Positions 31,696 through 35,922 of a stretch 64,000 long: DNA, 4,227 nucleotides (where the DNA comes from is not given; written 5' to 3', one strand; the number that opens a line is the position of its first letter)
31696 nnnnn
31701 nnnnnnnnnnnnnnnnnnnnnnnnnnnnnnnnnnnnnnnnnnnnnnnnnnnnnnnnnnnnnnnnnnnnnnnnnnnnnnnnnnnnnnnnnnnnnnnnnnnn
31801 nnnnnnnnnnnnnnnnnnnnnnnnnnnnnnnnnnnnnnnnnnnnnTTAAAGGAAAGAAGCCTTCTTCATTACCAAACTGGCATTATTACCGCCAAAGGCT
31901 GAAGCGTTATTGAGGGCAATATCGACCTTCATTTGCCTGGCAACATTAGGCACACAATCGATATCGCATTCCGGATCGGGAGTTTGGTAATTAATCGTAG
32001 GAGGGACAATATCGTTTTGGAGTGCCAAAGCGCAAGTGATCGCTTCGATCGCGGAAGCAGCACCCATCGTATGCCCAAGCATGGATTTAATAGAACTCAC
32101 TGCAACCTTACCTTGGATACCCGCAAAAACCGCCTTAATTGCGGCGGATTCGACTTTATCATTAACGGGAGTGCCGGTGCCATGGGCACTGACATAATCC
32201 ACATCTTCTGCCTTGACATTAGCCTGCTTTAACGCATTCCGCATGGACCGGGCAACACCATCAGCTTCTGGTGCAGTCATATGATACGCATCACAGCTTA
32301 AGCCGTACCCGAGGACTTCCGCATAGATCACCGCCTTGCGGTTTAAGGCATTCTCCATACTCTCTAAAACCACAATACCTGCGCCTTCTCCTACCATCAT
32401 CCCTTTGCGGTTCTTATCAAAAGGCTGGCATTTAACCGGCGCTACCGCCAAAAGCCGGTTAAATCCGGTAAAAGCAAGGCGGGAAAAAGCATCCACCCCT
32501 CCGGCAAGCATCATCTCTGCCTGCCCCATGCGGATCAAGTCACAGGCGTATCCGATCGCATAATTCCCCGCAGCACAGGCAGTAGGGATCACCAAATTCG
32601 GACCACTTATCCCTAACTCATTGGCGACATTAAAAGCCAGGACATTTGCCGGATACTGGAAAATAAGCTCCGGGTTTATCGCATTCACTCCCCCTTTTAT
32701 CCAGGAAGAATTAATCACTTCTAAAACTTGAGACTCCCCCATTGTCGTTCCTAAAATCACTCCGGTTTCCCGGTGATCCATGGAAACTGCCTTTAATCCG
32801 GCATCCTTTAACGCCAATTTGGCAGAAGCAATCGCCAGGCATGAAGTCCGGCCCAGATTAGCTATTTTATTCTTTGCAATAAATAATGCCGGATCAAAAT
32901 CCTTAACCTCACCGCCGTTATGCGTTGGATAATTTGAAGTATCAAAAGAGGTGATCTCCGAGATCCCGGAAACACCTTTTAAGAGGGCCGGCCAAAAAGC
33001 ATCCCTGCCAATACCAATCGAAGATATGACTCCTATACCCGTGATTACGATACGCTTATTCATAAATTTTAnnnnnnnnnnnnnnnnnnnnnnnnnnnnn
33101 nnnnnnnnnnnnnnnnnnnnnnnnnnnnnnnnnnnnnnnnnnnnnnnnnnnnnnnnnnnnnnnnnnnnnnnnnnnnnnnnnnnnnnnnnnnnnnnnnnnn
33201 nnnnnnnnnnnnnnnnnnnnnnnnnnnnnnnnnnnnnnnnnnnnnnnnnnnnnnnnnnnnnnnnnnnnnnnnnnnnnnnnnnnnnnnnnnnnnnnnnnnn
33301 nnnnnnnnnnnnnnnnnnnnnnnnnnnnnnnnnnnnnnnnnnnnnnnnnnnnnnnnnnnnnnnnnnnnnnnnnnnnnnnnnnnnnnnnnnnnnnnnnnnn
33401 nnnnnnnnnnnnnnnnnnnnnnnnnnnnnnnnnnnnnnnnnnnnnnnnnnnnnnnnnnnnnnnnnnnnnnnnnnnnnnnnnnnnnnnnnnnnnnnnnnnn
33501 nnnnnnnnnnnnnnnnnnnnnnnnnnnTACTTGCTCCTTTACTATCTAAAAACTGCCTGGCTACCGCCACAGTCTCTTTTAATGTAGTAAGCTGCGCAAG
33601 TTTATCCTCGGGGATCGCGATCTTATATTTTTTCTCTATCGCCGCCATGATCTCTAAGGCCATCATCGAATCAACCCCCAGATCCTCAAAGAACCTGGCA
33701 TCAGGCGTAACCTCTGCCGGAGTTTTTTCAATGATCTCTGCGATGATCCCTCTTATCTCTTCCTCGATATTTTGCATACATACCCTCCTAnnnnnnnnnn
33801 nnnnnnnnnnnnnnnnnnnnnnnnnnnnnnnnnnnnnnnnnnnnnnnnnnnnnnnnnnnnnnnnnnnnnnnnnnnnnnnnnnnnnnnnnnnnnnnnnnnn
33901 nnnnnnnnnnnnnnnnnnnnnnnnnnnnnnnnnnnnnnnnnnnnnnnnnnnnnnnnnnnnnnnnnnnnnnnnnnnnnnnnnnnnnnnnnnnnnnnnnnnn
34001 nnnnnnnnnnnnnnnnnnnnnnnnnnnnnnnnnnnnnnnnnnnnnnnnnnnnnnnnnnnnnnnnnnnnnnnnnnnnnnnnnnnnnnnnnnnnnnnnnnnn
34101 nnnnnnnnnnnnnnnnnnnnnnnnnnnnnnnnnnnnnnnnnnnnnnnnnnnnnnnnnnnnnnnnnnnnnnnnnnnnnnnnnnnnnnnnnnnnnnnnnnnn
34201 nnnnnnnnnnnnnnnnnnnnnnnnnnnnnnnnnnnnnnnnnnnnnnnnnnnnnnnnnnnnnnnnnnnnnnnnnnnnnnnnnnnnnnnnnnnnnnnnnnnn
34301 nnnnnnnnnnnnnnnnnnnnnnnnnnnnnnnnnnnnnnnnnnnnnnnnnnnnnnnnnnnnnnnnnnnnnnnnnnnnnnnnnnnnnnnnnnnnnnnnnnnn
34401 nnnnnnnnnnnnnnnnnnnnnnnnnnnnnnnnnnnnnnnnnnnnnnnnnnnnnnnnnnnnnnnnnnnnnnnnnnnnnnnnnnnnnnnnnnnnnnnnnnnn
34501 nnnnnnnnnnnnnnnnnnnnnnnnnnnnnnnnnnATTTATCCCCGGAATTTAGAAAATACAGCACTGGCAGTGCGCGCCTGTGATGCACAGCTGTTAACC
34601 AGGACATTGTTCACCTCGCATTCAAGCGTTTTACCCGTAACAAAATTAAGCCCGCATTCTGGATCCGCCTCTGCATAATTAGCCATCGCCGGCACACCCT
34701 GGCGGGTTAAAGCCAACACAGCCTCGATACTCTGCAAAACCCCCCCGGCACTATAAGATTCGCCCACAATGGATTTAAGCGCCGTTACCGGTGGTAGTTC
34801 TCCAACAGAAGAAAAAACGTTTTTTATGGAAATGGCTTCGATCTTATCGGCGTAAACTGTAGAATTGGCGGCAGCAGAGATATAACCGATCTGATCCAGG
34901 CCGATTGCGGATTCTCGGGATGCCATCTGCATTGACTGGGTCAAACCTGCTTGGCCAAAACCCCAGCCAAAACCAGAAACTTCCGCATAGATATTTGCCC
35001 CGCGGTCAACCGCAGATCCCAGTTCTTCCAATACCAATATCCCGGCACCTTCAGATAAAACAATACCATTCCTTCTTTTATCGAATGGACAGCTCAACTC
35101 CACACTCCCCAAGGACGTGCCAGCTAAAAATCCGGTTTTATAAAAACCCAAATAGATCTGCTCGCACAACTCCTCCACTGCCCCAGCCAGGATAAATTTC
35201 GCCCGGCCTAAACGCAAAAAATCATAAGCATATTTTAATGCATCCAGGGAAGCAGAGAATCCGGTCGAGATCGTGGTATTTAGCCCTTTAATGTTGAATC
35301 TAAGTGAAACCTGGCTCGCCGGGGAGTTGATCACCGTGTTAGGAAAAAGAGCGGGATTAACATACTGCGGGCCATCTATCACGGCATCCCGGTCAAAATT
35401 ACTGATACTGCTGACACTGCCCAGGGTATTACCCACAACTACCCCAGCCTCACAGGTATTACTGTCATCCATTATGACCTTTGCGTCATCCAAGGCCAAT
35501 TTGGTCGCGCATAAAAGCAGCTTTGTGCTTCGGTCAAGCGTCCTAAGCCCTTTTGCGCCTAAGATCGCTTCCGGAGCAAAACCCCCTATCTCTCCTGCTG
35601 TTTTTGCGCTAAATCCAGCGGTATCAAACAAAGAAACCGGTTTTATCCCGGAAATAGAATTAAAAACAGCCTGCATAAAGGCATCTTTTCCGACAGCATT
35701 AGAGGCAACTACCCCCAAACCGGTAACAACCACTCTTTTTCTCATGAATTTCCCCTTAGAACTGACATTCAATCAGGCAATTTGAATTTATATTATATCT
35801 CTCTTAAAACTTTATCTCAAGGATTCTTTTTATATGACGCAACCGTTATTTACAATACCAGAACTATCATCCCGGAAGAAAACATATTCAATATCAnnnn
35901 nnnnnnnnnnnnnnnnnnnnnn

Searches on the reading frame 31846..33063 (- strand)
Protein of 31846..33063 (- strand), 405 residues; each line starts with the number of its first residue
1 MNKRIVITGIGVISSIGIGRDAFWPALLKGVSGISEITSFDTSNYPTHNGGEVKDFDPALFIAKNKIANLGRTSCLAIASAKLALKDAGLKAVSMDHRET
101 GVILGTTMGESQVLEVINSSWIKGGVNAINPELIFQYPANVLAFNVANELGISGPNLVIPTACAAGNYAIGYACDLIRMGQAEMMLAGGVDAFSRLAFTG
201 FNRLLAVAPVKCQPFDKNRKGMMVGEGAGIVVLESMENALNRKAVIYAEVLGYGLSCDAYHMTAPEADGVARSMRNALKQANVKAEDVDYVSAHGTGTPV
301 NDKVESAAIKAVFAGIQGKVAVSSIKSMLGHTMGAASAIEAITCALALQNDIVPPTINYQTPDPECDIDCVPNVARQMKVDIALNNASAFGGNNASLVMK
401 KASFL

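Call 3: search_protein_families(library=pfam, proteins=[window:31846-33063:-], max_evalue=1)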
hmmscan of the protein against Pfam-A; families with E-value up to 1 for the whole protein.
window:31846-33063:- (405 aa): 5 families
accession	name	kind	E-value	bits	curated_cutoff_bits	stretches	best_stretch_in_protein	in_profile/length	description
PF00109.32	ketoacyl-synt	-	7.9e-48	163.7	20.8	1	3-239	2-252/252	Beta-ketoacyl synthase, N-terminal domain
PF02801.28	Ketoacyl-synt_C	-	1.6e-37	128.6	20.8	1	247-359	1-118/119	Beta-ketoacyl synthase, C-terminal domain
PF00108.29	Thiolase_N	-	3.4e-06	27.1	26.4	1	145-195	65-117/260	Thiolase, N-terminal domain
PF08545.16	ACP_syn_III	-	0.0018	18.5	24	1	161-234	5-62/80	3-Oxoacyl-[acyl-carrier-protein (ACP)] synthase III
PF22691.2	Thiolase_C_1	-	0.042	14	28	1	263-295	13-45/144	Thiolase C-terminal domain-like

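Call 25: search_protein_families(library=ncbifam, proteins=[window:31846-33063:-], max_evalue=0.001)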
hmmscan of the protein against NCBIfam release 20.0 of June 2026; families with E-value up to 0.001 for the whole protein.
window:31846-33063:- (405 aa): 34 families (the best 25 are shown)
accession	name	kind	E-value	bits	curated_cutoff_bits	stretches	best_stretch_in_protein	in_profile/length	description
TIGR03150.1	fabF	equivalog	2.6e-132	441.4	493.75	1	3-400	1-407/407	beta-ketoacyl-ACP synthase II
NF005589.0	PRK07314.1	subfamily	5.8e-128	427.2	387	1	2-402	3-412/413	beta-ketoacyl-ACP synthase II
NF004970.0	PRK06333.1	subfamily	7.9e-109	364.3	525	1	2-401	3-421/424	beta-ketoacyl-ACP synthase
NF006274.0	PRK08439.1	equivalog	9.4e-105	350.7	621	1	3-401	2-405/406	beta-ketoacyl-ACP synthase II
NF006434.0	PRK08722.1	equivalog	1.5e-91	307.4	759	1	3-401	4-413/414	beta-ketoacyl-ACP synthase II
NF006587.0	PRK09116.1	equivalog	9.9e-87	291.3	470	1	3-402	2-407/408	beta-ketoacyl-ACP synthase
NF005076.0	PRK06501.1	equivalog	4.1e-81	273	629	1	5-401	13-422/425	beta-ketoacyl-ACP synthase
NF004618.0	PRK05952.1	equivalog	1.7e-78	264.2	455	1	4-402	3-383/384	beta-ketoacyl-ACP synthase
NF006618.0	PRK09185.1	subfamily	4.3e-78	263.1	407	1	3-402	3-393/394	beta-ketoacyl-ACP synthase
NF005935.0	PRK07967.1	equivalog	6.6e-74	249.2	630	1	3-402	2-404/406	beta-ketoacyl-ACP synthase I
NF058662.1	cispenta_AmcF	equivalog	1.7e-73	247.8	325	1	5-400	2-368/369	cispentacin biosynthesis acyltransferase subunit AmcF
NF005916.1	PRK07910.1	equivalog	1.2e-70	238.5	560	1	4-400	13-416/418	KasA/KasB family beta-ketoacyl-ACP synthase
NF005490.0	PRK07103.1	equivalog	4.4e-65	220.4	445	1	2-402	3-413/414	polyketide beta-ketoacyl:acyl carrier protein synthase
NF045894.1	PKS_plus_SDR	equivalog_domain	1.8e-45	155.1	1740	1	52-368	68-385/1515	type I polyketide synthase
NF040607.1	mycolic_Pks13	equivalog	1.1e-40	139.1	2100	1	52-371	166-487/1680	polyketide synthase Pks13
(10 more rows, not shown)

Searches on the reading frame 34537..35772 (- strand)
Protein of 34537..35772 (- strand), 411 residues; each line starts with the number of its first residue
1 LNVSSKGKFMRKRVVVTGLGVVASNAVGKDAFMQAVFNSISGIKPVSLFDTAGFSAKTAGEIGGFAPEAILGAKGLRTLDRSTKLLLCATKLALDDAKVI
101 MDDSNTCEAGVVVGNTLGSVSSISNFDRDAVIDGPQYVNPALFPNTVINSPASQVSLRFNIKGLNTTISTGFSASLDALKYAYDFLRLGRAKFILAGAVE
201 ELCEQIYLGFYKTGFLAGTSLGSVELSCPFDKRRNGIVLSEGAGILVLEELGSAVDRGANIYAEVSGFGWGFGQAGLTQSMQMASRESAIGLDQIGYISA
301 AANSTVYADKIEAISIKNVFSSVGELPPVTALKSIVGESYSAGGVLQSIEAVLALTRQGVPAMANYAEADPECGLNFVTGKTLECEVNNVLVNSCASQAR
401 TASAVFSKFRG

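Call 3: search_protein_families(library=pfam, proteins=[window:34537-35772:-], max_evalue=1)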
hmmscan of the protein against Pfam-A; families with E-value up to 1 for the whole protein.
window:34537-35772:- (411 aa): 2 families
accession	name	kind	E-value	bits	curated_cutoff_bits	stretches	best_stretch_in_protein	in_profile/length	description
PF00109.32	ketoacyl-synt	-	2.7e-34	119.3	20.8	1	12-251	2-249/252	Beta-ketoacyl synthase, N-terminal domain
PF02801.28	Ketoacyl-synt_C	-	1.2e-15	58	20.8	1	275-366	25-118/119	Beta-ketoacyl synthase, C-terminal domain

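Call 25: search_protein_families(library=ncbifam, proteins=[window:34537-35772:-], max_evalue=0.001)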
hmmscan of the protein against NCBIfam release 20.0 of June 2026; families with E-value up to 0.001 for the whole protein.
window:34537-35772:- (411 aa): 19 families
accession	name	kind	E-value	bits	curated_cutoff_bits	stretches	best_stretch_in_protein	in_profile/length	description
TIGR03150.1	fabF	equivalog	3.8e-81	272.8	493.75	1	12-397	1-397/407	beta-ketoacyl-ACP synthase II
NF005589.0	PRK07314.1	subfamily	2.9e-74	250.3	387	1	10-408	2-411/413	beta-ketoacyl-ACP synthase II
NF006274.0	PRK08439.1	equivalog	1.5e-67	228.2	621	1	12-408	2-405/406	beta-ketoacyl-ACP synthase II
NF004970.0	PRK06333.1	subfamily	3.1e-62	210.8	525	1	11-410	3-423/424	beta-ketoacyl-ACP synthase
NF006434.0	PRK08722.1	equivalog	5.6e-50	170.4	759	1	11-408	3-413/414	beta-ketoacyl-ACP synthase II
NF006587.0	PRK09116.1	equivalog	6.4e-49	166.8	470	1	12-408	2-406/408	beta-ketoacyl-ACP synthase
NF005935.0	PRK07967.1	equivalog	1.4e-47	162.5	630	1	12-409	2-404/406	beta-ketoacyl-ACP synthase I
NF005076.0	PRK06501.1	equivalog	1.4e-38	132.9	629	2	141-407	144-421/425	beta-ketoacyl-ACP synthase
NF005490.0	PRK07103.1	equivalog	3.2e-32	112.1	445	1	10-396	2-400/414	polyketide beta-ketoacyl:acyl carrier protein synthase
NF058662.1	cispenta_AmcF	equivalog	9e-31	107.2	325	1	149-387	106-348/369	cispentacin biosynthesis acyltransferase subunit AmcF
NF004618.0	PRK05952.1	equivalog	1.3e-30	106.6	455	1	13-394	3-368/384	beta-ketoacyl-ACP synthase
NF005916.1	PRK07910.1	equivalog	2.9e-29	102.2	560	1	12-398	12-407/418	KasA/KasB family beta-ketoacyl-ACP synthase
NF006618.0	PRK09185.1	subfamily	3.3e-24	85.7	407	1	79-407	68-391/394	beta-ketoacyl-ACP synthase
NF040607.1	mycolic_Pks13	equivalog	3.7e-18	64.4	2100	1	78-371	184-480/1680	polyketide synthase Pks13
NF045894.1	PKS_plus_SDR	equivalog_domain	2.9e-15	55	1740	1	79-370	87-380/1515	type I polyketide synthase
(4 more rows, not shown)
